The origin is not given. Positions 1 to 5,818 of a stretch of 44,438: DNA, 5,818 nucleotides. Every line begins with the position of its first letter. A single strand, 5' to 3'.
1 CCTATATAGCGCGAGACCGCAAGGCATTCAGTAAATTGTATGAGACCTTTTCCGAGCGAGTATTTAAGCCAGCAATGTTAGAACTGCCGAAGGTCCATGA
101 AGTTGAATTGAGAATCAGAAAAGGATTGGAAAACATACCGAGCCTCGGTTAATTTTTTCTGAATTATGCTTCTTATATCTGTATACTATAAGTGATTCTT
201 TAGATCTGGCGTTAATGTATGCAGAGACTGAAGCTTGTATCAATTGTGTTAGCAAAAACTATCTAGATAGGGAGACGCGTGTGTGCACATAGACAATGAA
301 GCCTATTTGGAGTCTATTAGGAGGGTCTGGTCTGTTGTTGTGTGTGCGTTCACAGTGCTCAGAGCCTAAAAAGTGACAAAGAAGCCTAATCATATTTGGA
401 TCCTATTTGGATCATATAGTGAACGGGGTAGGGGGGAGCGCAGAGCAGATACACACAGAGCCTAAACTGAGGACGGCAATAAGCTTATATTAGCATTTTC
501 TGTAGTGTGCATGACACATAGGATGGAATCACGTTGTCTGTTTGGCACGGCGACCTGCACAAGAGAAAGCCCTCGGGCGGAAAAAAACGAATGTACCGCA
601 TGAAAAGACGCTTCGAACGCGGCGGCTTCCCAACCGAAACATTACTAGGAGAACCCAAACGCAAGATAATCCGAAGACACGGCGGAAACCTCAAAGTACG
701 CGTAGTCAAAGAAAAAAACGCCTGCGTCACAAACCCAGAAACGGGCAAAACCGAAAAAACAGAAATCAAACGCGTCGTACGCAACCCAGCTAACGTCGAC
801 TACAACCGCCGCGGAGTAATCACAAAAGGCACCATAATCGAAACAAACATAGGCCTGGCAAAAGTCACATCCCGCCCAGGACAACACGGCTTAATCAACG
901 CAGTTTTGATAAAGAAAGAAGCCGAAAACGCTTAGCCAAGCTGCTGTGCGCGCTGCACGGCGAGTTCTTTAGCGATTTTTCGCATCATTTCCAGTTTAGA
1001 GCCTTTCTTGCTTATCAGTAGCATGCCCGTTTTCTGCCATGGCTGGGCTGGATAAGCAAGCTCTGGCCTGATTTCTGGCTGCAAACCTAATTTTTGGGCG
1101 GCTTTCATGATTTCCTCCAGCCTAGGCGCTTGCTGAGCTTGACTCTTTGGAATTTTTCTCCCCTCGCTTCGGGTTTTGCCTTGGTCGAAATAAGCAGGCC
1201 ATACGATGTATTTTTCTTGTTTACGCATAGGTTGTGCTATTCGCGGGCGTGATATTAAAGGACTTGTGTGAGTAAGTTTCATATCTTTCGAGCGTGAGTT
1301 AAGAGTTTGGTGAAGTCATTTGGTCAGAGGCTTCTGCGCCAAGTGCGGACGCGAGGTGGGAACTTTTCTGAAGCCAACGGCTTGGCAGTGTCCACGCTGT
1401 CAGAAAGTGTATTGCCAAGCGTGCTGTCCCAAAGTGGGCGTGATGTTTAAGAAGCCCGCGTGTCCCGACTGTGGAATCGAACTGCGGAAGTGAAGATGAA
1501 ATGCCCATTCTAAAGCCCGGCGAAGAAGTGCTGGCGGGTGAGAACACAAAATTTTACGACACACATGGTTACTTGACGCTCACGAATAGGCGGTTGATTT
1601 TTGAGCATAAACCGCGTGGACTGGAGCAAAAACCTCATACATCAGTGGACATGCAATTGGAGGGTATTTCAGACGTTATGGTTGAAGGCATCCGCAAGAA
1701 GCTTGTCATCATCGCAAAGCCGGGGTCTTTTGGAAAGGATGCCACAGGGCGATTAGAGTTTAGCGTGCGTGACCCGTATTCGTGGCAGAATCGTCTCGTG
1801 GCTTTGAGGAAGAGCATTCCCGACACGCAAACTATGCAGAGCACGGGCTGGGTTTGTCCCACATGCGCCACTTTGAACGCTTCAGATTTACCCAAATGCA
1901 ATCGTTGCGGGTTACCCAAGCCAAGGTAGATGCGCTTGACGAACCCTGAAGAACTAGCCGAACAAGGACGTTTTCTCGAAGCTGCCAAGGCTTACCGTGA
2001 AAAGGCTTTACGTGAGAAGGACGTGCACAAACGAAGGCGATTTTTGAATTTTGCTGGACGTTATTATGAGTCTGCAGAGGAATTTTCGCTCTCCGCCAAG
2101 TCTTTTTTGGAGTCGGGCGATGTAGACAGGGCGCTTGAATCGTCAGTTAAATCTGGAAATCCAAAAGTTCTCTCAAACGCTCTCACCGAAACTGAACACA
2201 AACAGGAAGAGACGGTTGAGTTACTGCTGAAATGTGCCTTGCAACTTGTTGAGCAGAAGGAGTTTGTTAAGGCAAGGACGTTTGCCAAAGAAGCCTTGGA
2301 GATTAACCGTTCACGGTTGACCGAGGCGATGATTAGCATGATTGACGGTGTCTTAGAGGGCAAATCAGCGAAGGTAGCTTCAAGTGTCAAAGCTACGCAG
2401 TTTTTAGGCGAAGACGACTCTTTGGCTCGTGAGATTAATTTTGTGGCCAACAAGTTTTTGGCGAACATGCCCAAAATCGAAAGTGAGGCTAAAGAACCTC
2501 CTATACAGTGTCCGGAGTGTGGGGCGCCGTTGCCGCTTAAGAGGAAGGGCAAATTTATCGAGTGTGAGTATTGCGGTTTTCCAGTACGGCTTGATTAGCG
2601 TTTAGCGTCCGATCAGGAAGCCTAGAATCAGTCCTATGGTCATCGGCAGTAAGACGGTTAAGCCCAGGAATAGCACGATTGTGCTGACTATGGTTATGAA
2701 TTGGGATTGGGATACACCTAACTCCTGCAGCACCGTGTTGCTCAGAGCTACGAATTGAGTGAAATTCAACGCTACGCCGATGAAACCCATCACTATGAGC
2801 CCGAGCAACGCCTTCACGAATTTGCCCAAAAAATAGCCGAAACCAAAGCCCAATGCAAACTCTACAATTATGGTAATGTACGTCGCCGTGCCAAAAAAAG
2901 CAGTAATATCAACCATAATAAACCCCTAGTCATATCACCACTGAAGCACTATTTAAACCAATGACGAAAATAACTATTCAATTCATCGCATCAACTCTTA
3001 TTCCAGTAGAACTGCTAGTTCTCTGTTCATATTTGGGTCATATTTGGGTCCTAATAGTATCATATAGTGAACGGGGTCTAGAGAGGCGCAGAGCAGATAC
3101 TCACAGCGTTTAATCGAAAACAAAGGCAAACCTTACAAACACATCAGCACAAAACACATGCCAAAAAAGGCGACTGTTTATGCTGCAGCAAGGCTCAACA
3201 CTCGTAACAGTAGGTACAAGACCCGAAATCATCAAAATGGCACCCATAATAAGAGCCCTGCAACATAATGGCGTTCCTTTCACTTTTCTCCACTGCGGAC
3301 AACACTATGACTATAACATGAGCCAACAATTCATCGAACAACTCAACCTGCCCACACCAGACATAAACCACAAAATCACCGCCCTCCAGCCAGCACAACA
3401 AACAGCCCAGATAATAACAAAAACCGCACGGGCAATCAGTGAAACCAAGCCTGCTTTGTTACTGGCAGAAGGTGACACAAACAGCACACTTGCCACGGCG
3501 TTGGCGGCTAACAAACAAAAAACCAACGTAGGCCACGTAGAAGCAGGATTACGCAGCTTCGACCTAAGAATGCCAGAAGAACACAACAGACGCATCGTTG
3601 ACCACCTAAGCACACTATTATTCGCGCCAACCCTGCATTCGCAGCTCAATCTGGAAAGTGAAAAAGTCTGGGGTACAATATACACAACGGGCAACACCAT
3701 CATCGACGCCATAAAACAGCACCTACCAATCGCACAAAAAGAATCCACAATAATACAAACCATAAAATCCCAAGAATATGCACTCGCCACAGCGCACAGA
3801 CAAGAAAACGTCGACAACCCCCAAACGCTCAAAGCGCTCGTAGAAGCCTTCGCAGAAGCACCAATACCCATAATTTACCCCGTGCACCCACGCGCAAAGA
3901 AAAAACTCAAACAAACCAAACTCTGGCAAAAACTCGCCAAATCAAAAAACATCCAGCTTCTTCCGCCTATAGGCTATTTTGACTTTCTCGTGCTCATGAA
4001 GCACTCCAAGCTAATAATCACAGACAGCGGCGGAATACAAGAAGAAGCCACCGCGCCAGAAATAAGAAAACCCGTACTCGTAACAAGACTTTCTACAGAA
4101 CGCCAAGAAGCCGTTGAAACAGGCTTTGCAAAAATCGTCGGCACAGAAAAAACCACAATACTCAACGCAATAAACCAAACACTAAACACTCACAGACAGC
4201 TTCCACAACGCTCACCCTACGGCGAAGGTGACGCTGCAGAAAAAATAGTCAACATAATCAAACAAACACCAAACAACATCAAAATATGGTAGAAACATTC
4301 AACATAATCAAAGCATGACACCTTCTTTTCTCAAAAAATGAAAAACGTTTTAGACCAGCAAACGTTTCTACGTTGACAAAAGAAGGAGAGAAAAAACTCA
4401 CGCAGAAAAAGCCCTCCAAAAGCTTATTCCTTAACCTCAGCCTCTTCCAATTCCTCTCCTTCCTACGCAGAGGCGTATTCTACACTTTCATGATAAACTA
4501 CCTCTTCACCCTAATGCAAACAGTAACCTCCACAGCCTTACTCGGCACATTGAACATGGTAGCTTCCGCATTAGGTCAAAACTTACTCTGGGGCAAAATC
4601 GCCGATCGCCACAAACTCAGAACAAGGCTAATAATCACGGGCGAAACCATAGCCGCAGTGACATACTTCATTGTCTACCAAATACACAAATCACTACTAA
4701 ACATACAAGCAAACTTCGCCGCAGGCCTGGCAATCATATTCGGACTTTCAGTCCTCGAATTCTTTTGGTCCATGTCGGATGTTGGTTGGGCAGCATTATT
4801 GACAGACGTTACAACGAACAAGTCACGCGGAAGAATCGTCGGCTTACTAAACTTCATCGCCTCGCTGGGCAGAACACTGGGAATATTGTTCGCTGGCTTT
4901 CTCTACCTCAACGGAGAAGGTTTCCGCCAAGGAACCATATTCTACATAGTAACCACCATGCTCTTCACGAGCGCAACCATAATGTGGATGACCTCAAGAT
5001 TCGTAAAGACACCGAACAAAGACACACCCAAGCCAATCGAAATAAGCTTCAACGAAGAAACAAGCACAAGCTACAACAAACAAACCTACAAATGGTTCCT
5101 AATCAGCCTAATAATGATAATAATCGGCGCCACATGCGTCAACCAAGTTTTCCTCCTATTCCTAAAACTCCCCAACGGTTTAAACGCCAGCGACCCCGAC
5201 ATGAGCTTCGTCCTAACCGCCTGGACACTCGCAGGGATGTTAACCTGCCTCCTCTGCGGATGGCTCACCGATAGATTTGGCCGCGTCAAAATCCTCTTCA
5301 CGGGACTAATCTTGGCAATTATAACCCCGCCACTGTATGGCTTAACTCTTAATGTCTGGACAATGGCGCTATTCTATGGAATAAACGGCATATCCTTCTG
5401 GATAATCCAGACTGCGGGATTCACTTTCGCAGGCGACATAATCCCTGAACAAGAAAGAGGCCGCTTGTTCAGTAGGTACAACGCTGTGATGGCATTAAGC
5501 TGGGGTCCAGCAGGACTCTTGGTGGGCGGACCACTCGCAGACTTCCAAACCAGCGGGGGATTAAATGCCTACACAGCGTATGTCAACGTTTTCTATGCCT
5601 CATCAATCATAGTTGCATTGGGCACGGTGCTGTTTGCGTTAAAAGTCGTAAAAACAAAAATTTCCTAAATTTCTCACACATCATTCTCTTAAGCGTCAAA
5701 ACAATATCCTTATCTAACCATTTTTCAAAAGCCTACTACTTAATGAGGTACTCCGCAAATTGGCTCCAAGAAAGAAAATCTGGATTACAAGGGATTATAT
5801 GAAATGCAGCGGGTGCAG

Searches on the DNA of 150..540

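Call 27: search_rna_families(source=window, start=150, end=540, threshold=evalue, max_evalue=10)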
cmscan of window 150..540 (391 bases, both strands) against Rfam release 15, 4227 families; matches with E-value up to 10: 2.
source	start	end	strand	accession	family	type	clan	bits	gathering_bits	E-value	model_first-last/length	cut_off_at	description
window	419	483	+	RF01759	sucC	Cis-reg;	-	12.6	50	8.9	1-70/70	no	sucC RNA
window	317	389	-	RF02595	EBv-sisRNA-1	Gene;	-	12.2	58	5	1-81/81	no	Epstein-Barr virus stable intronic sequence RNA 1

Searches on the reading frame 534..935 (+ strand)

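Call 46: search_protein_families(library=pfam, proteins=[window:534-935:+], max_evalue=0.001)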
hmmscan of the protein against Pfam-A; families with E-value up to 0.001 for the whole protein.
window:534-935:+ (133 aa): 1 family
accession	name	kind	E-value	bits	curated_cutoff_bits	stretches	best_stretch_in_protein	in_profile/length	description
PF01201.27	Ribosomal_S8e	-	1.7e-38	132.3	30.2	1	8-126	4-133/133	Ribosomal protein S8e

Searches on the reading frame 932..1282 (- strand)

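Call 46: search_protein_families(library=pfam, proteins=[window:932-1282:-], max_evalue=0.001)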
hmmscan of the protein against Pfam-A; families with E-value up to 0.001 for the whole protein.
window:932-1282:- (116 aa): 1 family
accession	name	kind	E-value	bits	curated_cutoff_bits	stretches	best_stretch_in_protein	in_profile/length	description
PF01922.23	SRP19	-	4e-20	72.8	25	1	26-107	1-92/95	SRP19 protein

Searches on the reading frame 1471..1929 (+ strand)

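Call 46: search_protein_families(library=pfam, proteins=[window:1471-1929:+], max_evalue=0.001)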
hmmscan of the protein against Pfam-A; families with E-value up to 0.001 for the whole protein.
window:1471-1929:+ (152 aa): 1 family
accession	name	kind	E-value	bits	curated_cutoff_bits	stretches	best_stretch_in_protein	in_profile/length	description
PF00641.23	Zn_ribbon_RanBP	-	1.3e-05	24.8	27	1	127-151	5-29/30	Zn-finger in Ran binding protein and others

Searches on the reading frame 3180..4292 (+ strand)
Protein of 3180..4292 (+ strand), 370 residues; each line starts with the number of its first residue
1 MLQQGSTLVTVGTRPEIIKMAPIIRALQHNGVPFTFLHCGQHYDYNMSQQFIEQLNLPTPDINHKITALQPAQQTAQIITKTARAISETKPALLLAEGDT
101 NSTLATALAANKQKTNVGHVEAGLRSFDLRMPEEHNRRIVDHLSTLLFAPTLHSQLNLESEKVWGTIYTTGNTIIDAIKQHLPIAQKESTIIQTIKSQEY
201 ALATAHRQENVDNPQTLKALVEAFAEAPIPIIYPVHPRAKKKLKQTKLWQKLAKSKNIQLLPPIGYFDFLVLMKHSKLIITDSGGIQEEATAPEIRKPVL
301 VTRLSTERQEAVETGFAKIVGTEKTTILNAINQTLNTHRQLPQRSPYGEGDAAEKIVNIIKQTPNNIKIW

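Call 46: search_protein_families(library=pfam, proteins=[window:3180-4292:+], max_evalue=0.001)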
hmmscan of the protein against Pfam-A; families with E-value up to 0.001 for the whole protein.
window:3180-4292:+ (370 aa): 1 family
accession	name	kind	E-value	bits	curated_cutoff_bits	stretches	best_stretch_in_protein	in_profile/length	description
PF02350.25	Epimerase_2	-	1e-99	334.1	30.6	1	28-361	5-347/347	UDP-N-acetylglucosamine 2-epimerase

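Call 62: find_encoding_contigs(protein=window:3180-4292:+, flank=1500, max_places=10)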
Protein window:3180-4292:+ (370 aa): no gene with exactly this product is on record in the collection.
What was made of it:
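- Tried and rejected: Exact-protein look-up of wecB, in the hope of finding transcript-like contigs: not on record when given as a window reference (call 62).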

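Call 63: find_homologous_proteins(query=window:3180-4292:+, max_evalue=1e-100)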
Query window:3180-4292:+ (370 aa): 2133 proteins with E <= 1e-100 among 8000 candidates; the best 120 are listed.
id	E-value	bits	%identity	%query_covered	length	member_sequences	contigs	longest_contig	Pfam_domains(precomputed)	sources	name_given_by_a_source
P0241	3.3e-239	811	100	100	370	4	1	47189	PF02350.26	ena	-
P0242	2.5e-217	739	91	99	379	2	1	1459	PF02350.26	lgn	-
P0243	9.4e-214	727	89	100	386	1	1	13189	PF02350.26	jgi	jgi:UDP-N-acetylglucosamine 2-epimerase (non-hydrolysing)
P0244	3.8e-213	725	90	99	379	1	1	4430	PF02350.26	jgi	jgi:UDP-N-acetylglucosamine 2-epimerase (non-hydrolysing)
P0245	3.3e-209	712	88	99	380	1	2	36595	PF02350.26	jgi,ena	jgi:UDP-N-acetylglucosamine 2-epimerase (non-hydrolysing)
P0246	1.8e-208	710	88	99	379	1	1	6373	PF02350.26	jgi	jgi:UDP-N-acetylglucosamine 2-epimerase (non-hydrolysing)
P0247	4.2e-204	695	86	99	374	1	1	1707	PF02350.26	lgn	-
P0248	5.7e-203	692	85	99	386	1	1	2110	PF02350.26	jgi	jgi:UDP-N-acetylglucosamine 2-epimerase (non-hydrolysing)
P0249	3.1e-188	643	77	99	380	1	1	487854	PF02350.26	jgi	jgi:UDP-N-acetylglucosamine 2-epimerase (non-hydrolysing)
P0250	1.7e-185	634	77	98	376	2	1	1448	PF02350.26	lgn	-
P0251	1.5e-183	628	76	99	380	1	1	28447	PF02350.26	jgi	-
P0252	3.3e-178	610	75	99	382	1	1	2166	PF02350.26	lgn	-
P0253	9.1e-178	609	74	98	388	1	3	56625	PF02350.26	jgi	jgi:UDP-N-acetylglucosamine 2-epimerase (non-hydrolysing)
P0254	3.9e-176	603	72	98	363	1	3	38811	PF02350.26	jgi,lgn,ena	-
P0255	2.1e-173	594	73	99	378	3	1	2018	PF02350.26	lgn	-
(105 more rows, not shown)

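Call 64: find_encoding_contigs(protein=P0243, flank=10000, max_places=1)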
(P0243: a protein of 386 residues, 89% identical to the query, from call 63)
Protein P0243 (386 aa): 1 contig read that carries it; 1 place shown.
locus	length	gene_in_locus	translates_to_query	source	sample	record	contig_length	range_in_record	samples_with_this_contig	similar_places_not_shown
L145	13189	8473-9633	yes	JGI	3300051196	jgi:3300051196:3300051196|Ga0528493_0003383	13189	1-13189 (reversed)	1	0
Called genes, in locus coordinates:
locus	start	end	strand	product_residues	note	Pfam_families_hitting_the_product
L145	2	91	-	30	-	?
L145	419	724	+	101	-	PF01073:3Beta_HSD, PF01370:Epimerase, PF02719:Polysacc_synt_2, PF16363:GDP_Man_Dehyd (weak), PF07993:NAD_binding_4 (weak), PF13460:NAD_binding_10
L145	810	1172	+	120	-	PF01370:Epimerase (weak), PF16363:GDP_Man_Dehyd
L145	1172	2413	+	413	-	PF01896:DNA_primase_S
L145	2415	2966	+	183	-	PF22090:Gins51_C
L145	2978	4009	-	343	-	PF26466:DNA_primase_lrg_N (weak), PF04104:DNA_primase_lrg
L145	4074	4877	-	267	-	PF00705:PCNA_N, PF02747:PCNA_C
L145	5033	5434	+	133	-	PF01201:Ribosomal_S8e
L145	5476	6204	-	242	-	PF01209:Ubie_methyltran (weak), PF13489:Methyltransf_23, PF13847:Methyltransf_31, PF08241:Methyltransf_11, PF08242:Methyltransf_12, PF13649:Methyltransf_25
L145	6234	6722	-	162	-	PF01922:SRP19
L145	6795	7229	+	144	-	PF00641:Zn_ribbon_RanBP (weak)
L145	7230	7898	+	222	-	-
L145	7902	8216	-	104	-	-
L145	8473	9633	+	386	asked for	PF02350:Epimerase_2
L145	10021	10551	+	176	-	PF13237:Fer4_10 (weak), PF13247:Fer4_11, PF14697:Fer4_21 (weak), PF12838:Fer4_7, PF13187:Fer4_9, PF25160:LdpA_Fe-S-bd (weak), PF00037:Fer4 (weak), PF12797:Fer4_2 (weak), +2 more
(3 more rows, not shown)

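Call 65: find_encoding_contigs(protein=P0245, flank=10000, max_places=1)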
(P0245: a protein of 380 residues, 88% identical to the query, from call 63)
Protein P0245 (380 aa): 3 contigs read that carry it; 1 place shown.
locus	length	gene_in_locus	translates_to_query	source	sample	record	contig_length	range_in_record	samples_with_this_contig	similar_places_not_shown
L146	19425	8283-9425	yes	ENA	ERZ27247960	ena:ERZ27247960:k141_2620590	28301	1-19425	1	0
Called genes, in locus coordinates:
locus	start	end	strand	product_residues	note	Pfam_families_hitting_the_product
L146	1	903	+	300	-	?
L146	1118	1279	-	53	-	-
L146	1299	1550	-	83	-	-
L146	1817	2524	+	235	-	PF01105:EMP24_GP25L (weak)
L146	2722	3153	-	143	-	PF02566:OsmC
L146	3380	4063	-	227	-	-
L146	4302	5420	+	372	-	PF02073:Peptidase_M29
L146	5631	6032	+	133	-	PF01201:Ribosomal_S8e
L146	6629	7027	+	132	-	-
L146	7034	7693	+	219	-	-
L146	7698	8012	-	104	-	-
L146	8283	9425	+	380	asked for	PF02350:Epimerase_2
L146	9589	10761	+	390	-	PF07690:MFS_1, PF12832:MFS_1_like, PF00083:Sugar_tr (weak), PF07690:MFS_1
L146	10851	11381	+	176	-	PF14697:Fer4_21 (faint), PF12837:Fer4_6 (faint), PF13237:Fer4_10 (weak), PF13247:Fer4_11, PF12838:Fer4_7 (weak), PF13187:Fer4_9 (weak), PF00037:Fer4 (weak), PF12797:Fer4_2 (weak), +1 more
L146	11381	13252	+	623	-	PF02730:AFOR_N, PF01314:AFOR_C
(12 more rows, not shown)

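Call 66: find_encoding_contigs(protein=P0249, flank=10000, max_places=1)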
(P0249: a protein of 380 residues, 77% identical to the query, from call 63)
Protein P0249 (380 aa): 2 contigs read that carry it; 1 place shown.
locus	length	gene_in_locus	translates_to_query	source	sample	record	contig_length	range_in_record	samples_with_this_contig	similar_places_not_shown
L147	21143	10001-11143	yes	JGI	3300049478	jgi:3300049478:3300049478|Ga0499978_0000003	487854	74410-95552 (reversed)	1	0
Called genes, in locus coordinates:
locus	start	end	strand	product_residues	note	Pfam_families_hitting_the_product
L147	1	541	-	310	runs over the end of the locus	PF22700:MVD-like_N (weak), PF00288:GHMP_kinases_N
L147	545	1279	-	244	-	-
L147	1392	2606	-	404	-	PF04893:Yip1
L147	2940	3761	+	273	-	PF13489:Methyltransf_23, PF05175:MTS (weak), PF08241:Methyltransf_11, PF08242:Methyltransf_12, PF13649:Methyltransf_25, PF13847:Methyltransf_31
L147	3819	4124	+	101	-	-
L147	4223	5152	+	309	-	PF00296:Bac_luciferase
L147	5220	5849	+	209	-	PF02353:CMAS, PF03848:TehB, PF13489:Methyltransf_23, PF01209:Ubie_methyltran, PF13847:Methyltransf_31, PF08241:Methyltransf_11, PF08242:Methyltransf_12, PF13649:Methyltransf_25, +4 more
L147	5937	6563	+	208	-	PF00081:Sod_Fe_N, PF02777:Sod_Fe_C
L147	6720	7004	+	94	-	PF00462:Glutaredoxin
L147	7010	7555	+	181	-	PF02943:FeThRed_B, PF21349:RUBY_RBDX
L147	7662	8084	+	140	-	PF13686:DrsE_2, PF02635:DsrE, PF13686:DrsE_2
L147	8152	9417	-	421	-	PF05977:MFS_3, PF07690:MFS_1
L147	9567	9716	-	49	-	-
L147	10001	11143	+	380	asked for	PF02350:Epimerase_2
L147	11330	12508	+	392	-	PF07690:MFS_1, PF12832:MFS_1_like, PF07690:MFS_1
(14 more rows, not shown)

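Call 83: find_encoding_contigs(protein=P0241, flank=10000, max_places=2)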
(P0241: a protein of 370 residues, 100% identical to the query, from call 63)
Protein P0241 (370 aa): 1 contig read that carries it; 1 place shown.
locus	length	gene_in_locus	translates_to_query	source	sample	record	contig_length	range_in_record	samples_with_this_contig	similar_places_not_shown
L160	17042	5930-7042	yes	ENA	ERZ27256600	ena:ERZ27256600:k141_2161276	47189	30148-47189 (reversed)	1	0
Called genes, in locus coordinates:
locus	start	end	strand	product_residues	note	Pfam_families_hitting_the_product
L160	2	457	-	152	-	?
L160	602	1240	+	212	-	PF12686:DUF3800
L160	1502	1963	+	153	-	-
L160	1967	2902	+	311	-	-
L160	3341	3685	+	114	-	PF01201:Ribosomal_S8e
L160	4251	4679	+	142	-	PF00641:Zn_ribbon_RanBP (weak)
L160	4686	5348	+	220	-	-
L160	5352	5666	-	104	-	-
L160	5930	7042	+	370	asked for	PF02350:Epimerase_2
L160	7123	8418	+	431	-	PF07690:MFS_1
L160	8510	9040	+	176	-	PF13237:Fer4_10 (weak), PF13247:Fer4_11, PF14697:Fer4_21 (weak), PF12838:Fer4_7, PF13187:Fer4_9, PF25160:LdpA_Fe-S-bd (weak), PF00037:Fer4 (weak), PF12797:Fer4_2 (weak), +3 more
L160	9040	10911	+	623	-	PF02730:AFOR_N, PF01314:AFOR_C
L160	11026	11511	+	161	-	PF00237:Ribosomal_L22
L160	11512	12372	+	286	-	PF07650:KH_2, PF00189:Ribosomal_S3_C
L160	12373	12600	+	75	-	PF00831:Ribosomal_L29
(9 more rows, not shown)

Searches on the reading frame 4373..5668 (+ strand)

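Call 46: search_protein_families(library=pfam, proteins=[window:4373-5668:+], max_evalue=0.001)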
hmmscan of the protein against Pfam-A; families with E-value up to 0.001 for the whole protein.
window:4373-5668:+ (431 aa): 1 family
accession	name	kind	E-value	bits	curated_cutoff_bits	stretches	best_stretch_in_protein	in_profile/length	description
PF07690.21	MFS_1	-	1.6e-31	110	33.4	2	249-425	8-172/347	Major Facilitator Superfamily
